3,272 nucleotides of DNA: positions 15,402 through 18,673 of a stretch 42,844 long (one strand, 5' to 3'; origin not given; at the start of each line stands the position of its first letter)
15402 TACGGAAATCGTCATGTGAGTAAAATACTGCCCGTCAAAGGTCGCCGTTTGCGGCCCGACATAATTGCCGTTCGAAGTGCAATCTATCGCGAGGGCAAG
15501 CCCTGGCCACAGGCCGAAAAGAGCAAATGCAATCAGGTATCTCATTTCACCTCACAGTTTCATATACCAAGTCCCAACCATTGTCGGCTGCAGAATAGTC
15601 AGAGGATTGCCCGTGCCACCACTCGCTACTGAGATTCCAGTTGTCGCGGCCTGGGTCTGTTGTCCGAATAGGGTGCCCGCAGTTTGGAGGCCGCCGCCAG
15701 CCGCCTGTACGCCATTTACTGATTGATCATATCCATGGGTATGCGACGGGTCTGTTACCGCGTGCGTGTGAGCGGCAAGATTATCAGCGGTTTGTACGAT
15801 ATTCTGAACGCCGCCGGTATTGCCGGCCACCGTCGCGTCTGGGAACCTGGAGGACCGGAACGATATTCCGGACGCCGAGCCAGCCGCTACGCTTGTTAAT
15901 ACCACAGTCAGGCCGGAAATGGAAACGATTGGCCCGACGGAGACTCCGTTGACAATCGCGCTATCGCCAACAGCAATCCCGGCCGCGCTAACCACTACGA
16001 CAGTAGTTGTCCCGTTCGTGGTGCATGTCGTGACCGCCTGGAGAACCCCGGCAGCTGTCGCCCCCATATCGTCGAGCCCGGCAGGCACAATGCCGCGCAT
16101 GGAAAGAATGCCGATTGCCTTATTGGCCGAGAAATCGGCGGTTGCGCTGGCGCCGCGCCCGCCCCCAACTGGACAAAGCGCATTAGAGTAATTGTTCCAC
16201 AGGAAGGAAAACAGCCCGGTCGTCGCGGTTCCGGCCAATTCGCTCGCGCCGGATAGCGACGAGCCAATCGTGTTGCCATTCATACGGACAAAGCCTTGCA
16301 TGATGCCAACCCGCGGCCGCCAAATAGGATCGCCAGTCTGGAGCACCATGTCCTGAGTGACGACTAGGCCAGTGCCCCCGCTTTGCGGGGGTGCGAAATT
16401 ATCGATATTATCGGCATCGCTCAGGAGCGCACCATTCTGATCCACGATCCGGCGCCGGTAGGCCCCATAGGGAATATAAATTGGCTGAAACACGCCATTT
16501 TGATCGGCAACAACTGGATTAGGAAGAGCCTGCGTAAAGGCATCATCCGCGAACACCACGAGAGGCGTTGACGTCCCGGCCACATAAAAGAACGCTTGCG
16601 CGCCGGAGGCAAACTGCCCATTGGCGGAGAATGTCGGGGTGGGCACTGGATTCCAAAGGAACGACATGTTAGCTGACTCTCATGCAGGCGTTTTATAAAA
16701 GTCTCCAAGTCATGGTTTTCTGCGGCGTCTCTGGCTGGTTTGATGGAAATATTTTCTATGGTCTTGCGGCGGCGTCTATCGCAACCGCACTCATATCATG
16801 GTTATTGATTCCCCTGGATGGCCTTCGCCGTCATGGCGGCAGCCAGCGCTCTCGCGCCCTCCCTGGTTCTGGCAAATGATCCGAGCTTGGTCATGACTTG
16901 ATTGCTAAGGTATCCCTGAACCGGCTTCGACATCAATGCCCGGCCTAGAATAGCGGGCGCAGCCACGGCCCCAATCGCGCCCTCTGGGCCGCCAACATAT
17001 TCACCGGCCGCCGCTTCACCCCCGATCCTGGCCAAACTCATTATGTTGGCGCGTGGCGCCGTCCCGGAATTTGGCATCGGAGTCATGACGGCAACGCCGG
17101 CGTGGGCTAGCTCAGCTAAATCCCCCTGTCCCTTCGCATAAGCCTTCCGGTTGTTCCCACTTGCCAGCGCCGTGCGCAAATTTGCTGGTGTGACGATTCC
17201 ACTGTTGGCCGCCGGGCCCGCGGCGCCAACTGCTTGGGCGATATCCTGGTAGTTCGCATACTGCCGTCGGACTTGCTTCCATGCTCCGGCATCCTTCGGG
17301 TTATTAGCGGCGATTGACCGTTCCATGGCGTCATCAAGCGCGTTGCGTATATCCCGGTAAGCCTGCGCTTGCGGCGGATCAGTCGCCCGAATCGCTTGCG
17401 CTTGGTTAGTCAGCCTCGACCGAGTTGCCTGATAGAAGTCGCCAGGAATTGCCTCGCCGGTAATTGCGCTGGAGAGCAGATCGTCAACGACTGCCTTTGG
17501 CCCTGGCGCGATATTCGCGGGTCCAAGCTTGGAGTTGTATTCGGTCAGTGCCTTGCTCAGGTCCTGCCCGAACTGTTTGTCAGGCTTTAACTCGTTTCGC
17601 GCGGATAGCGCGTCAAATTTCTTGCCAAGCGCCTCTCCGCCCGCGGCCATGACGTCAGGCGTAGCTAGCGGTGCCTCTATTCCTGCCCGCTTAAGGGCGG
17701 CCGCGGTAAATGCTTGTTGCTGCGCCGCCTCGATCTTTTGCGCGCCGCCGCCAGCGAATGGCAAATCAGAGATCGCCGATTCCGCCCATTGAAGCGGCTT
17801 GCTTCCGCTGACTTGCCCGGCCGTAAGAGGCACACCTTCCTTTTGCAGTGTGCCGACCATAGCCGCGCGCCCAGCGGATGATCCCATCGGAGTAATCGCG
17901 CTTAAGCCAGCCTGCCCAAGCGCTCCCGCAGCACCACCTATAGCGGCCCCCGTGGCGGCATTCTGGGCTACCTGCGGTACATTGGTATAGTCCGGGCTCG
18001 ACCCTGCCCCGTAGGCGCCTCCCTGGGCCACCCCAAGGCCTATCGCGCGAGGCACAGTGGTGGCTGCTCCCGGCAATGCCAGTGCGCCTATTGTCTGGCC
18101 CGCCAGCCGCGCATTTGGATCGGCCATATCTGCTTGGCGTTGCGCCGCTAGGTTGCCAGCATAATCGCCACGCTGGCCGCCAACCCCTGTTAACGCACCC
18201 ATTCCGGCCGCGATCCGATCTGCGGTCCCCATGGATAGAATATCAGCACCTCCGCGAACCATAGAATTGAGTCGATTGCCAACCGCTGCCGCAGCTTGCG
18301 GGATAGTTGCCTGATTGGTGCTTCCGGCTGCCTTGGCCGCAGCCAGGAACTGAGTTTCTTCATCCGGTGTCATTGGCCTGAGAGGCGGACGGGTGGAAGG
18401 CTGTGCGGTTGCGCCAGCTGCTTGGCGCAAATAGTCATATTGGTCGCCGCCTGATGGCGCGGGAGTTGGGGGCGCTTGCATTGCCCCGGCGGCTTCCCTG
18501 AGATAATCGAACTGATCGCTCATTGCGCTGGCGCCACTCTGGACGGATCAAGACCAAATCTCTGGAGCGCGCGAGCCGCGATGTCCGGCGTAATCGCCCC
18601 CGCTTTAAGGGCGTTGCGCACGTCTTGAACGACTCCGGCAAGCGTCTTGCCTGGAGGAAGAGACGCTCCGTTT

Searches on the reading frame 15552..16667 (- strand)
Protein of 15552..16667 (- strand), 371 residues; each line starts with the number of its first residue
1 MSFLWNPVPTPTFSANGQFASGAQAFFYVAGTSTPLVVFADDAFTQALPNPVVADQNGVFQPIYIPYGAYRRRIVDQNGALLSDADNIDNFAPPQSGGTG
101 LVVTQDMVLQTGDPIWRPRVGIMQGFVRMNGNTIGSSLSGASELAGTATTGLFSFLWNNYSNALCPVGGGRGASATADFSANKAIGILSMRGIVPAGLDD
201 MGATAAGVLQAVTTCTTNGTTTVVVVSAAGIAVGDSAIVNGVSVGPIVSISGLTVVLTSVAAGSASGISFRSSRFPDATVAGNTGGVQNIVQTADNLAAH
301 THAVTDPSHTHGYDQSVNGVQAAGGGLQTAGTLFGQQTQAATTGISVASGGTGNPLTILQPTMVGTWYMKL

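Call 87: search_protein_families(library=phrogs, proteins=[window:15552-16667:-], max_evalue=0.001)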
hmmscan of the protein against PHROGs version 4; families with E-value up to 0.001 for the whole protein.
window:15552-16667:- (371 aa): 2 families
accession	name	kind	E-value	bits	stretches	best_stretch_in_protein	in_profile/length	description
phrog_8763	-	tail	1.2e-19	71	2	84-218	525-641/1024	tail protein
phrog_26190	-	unknown function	2.7e-06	27.9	1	4-100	6-98/260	-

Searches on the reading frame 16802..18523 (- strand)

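Call 5: search_protein_families(library=pfam, proteins=[window:16802-18523:-], max_evalue=0.01)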
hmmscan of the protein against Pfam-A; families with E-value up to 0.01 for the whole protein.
window:16802-18523:- (573 aa): 0 families

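Call 6: search_protein_families(library=phrogs, proteins=[window:16802-18523:-], max_evalue=0.01)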
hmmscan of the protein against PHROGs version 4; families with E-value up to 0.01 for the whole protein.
window:16802-18523:- (573 aa): 1 family
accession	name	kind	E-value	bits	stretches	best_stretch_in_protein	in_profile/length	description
phrog_26400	-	DNA, RNA and nucleotide metabolism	2.2e-26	93.9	1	107-543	132-545/589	DNA ejection protein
